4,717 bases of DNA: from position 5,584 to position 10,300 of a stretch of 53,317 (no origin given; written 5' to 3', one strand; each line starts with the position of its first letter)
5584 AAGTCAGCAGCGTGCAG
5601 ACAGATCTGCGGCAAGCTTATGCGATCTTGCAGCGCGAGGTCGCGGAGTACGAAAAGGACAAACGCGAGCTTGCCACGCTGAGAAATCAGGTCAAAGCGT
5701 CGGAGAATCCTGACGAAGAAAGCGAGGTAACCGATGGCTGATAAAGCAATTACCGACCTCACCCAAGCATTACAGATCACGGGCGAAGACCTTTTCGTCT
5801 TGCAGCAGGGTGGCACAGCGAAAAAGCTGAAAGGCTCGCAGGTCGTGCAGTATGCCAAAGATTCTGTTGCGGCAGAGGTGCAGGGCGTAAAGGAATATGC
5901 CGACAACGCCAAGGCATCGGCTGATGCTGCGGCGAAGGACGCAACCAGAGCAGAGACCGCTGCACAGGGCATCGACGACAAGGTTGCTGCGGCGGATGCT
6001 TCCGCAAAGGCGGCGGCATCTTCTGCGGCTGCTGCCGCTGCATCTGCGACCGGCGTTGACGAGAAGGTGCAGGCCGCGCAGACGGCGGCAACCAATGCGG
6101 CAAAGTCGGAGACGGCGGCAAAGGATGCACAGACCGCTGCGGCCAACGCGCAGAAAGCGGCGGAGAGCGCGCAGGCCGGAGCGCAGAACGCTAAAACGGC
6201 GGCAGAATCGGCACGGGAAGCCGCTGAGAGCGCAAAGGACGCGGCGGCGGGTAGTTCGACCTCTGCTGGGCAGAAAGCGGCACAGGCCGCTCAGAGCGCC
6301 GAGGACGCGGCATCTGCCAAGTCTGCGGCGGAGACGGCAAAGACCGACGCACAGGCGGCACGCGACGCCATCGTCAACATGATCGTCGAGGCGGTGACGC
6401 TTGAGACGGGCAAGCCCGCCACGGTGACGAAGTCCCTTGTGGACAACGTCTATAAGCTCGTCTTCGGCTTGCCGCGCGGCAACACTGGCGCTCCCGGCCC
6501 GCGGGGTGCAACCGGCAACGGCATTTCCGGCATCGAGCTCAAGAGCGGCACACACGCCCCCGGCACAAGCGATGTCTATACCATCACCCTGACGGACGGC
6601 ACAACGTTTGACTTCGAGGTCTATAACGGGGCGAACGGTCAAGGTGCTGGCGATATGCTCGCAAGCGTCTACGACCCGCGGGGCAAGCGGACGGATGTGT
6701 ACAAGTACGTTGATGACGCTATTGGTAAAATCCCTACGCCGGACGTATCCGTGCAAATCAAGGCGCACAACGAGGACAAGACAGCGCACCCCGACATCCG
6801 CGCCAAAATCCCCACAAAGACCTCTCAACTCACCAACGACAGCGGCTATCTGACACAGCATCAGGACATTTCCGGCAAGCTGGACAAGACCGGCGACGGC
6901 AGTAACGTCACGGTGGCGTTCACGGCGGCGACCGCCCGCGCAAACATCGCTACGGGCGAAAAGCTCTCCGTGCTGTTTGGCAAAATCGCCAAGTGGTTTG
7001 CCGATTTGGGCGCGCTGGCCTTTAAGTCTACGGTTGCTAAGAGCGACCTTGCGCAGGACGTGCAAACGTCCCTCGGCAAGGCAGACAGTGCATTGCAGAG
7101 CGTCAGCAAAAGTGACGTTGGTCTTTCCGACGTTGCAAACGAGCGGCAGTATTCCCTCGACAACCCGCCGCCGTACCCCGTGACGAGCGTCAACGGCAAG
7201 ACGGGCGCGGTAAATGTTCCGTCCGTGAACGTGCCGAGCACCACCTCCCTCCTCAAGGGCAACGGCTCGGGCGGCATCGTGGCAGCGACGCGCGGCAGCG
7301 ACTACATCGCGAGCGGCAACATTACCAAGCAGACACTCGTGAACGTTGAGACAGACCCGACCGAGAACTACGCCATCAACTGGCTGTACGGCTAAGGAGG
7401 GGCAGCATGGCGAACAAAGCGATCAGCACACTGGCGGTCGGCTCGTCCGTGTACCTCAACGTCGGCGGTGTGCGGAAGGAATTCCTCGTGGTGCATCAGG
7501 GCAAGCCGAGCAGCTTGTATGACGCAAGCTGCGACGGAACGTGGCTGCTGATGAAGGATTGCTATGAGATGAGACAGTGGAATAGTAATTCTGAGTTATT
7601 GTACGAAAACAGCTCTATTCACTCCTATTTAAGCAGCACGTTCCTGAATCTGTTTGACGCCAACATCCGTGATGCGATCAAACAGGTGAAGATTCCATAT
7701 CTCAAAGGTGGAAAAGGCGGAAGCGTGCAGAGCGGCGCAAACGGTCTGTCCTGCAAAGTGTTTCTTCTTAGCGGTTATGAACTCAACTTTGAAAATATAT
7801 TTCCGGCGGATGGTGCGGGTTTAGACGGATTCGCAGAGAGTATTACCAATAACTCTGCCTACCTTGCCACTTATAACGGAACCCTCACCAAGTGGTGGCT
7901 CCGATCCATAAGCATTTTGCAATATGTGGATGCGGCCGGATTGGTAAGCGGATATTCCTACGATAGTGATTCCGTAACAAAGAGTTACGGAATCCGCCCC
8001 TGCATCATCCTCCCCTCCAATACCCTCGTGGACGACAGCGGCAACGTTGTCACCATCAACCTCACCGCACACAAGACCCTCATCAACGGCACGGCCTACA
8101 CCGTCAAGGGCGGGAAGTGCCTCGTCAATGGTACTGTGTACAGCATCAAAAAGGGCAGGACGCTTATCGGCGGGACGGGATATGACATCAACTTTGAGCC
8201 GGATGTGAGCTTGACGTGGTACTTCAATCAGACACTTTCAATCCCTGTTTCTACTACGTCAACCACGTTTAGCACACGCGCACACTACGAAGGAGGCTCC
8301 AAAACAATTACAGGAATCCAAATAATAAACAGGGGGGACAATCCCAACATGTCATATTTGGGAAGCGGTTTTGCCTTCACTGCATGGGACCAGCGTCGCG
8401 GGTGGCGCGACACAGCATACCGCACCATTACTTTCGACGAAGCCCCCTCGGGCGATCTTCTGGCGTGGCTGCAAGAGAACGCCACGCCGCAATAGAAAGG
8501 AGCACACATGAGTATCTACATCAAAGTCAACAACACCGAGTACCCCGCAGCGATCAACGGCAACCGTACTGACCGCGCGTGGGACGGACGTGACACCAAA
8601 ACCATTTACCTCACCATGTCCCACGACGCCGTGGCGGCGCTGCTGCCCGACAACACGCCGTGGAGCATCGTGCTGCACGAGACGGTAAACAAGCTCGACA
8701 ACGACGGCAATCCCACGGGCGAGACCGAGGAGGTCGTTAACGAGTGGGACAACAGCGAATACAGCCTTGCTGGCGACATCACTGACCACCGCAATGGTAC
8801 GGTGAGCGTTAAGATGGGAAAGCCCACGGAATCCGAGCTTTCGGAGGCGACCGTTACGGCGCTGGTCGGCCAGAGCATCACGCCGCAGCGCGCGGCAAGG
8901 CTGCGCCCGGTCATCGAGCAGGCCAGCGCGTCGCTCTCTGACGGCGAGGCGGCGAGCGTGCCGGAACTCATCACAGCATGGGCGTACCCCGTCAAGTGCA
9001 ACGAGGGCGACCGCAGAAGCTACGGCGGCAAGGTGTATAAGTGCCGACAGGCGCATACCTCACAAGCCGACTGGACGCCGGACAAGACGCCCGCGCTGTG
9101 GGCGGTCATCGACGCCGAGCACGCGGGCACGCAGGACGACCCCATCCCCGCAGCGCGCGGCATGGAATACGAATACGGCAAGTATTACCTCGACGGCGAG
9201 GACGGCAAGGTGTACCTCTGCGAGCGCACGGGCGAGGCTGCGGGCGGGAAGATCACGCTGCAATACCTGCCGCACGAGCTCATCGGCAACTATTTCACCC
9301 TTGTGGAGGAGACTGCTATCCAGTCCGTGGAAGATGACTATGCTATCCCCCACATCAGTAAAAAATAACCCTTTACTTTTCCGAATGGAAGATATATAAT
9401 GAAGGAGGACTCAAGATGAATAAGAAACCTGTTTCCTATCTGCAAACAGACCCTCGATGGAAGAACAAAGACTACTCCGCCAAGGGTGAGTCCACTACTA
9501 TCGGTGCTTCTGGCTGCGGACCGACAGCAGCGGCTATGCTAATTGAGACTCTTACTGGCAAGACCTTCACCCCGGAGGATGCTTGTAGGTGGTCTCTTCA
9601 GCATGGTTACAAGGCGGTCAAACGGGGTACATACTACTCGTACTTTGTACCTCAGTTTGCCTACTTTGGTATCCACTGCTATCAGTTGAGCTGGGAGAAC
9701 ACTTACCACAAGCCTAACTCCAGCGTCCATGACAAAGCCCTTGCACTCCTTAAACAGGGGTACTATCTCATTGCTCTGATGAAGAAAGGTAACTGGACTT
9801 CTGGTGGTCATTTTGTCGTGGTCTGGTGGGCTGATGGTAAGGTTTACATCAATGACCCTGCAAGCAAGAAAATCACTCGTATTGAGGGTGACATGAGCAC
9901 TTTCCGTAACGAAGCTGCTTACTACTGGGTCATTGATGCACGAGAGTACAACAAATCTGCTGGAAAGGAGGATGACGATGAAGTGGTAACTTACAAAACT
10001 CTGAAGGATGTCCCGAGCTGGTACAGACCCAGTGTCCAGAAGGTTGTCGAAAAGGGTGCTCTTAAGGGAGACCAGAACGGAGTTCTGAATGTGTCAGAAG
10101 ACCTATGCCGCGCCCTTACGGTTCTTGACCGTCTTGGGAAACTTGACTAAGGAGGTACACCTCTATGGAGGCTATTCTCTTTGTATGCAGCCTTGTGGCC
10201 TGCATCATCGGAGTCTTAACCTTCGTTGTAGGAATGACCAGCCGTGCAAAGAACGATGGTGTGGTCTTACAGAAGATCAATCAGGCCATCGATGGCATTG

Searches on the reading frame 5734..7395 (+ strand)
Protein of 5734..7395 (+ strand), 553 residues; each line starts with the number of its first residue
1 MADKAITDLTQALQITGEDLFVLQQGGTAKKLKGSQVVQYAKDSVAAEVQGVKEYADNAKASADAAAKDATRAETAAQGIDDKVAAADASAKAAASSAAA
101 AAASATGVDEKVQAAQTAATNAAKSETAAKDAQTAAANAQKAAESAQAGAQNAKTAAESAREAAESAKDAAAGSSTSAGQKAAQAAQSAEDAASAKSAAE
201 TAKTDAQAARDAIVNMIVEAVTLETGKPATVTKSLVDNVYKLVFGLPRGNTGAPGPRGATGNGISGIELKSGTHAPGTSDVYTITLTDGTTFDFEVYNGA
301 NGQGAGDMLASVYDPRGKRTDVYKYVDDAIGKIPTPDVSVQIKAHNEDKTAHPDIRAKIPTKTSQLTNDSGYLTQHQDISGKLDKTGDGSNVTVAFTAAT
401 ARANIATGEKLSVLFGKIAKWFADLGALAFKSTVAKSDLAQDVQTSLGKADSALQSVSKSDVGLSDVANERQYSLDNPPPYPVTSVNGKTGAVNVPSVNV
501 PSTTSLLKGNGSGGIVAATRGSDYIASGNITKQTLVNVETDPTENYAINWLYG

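Call 41: search_protein_families(library=phrogs, proteins=[window:5734-7395:+], max_evalue=0.00001)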
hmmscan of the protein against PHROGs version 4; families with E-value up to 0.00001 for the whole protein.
window:5734-7395:+ (553 aa): 5 families
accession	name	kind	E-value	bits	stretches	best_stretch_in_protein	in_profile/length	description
phrog_3279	-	tail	1.2e-10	42.5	1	43-262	111-322/396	tail fiber protein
phrog_32072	-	tail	3.3e-10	40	1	33-344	162-357/894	tail protein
phrog_21765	-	unknown function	2.9e-07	30.9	1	390-440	275-323/422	-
phrog_1419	-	tail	7e-07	28.8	1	43-209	96-270/793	tail protein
phrog_22285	-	tail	3.4e-06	26.8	1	8-243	17-239/802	tail fiber protein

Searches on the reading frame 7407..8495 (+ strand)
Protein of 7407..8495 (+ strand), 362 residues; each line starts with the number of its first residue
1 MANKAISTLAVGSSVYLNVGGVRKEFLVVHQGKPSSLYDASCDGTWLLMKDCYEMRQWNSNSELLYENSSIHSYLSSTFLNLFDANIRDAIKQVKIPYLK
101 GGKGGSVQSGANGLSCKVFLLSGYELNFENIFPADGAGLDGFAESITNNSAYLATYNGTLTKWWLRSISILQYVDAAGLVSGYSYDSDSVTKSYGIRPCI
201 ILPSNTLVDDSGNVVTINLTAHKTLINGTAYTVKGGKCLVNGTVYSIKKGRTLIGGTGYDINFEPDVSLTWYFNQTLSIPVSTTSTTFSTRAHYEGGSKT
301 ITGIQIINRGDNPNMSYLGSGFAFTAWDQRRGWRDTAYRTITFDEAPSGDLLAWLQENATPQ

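Call 41: search_protein_families(library=phrogs, proteins=[window:7407-8495:+], max_evalue=0.00001)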
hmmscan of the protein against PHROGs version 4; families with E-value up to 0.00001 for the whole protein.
window:7407-8495:+ (362 aa): 1 family
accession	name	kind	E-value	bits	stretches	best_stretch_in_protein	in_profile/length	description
phrog_10993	-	head and packaging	1.1e-44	154.2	1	3-217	2-261/556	Hoc-like head decoration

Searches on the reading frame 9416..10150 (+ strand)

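Call 41: search_protein_families(library=phrogs, proteins=[window:9416-10150:+], max_evalue=0.00001)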
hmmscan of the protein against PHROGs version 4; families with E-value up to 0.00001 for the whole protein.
window:9416-10150:+ (244 aa): 1 family
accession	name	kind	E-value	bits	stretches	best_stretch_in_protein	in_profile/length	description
phrog_23201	-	unknown function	2.8e-06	28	1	193-243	172-223/224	-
